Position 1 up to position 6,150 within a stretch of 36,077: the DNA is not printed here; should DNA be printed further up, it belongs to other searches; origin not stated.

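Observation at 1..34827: One uninterrupted >=34.8-kb ORF (>=11,609 codons) missing from the supplied ORF track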

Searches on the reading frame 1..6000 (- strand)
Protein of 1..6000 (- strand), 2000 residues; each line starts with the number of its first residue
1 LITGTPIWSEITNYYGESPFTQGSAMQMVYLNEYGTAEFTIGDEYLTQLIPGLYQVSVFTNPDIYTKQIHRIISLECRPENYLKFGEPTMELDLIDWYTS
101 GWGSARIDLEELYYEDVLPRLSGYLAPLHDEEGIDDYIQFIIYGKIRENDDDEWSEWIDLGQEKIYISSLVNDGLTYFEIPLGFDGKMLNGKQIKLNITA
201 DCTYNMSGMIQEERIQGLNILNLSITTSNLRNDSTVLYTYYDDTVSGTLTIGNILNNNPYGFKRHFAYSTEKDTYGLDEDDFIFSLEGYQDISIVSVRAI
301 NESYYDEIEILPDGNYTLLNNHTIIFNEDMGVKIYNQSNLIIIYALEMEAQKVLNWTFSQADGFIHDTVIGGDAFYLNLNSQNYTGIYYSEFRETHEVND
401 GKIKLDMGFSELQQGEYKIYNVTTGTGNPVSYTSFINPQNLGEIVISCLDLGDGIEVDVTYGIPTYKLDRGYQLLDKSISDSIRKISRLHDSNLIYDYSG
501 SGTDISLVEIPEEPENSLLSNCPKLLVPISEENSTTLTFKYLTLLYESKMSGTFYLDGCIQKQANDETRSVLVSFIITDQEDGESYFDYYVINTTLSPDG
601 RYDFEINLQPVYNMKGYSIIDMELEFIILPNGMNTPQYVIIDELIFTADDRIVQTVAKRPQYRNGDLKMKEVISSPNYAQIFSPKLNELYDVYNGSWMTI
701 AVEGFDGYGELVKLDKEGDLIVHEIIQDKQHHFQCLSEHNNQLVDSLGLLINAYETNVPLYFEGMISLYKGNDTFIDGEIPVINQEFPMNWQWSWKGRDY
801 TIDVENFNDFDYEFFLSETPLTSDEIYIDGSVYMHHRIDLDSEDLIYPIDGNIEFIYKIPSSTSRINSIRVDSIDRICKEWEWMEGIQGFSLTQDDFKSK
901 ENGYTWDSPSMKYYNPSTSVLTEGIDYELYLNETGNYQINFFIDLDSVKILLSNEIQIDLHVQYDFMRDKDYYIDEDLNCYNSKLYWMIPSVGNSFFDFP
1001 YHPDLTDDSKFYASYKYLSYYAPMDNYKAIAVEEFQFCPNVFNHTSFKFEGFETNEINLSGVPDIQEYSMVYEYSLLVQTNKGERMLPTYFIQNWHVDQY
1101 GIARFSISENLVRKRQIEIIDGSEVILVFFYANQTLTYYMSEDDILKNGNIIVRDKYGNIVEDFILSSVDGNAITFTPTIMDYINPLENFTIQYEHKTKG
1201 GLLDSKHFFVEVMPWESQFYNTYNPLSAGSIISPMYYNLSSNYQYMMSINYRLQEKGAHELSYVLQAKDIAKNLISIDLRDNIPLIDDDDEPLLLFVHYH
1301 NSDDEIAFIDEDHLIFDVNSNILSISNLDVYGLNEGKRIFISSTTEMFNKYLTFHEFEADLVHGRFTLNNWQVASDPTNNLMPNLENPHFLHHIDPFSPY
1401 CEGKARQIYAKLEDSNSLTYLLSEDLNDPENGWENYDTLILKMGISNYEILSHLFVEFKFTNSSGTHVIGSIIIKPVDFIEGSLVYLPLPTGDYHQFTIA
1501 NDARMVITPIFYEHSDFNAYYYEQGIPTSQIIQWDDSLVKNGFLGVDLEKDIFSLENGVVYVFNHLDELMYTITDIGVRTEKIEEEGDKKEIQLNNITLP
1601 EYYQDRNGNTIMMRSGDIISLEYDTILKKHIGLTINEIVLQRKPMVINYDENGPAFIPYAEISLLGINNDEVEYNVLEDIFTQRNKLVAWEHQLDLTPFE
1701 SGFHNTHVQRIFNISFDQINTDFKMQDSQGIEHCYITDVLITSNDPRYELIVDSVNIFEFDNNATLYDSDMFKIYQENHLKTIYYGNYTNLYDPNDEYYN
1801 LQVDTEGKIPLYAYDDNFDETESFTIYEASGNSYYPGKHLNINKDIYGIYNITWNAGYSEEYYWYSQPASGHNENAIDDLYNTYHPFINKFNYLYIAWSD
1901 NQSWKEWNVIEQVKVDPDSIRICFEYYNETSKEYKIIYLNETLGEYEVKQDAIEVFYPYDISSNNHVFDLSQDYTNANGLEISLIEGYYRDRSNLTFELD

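Call 20: search_solved_structures(query=window:1-6000:-, max_evalue=0.01)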
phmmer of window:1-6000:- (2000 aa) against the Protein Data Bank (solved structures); distinct sequences matched with E-value up to 0.01: 0.
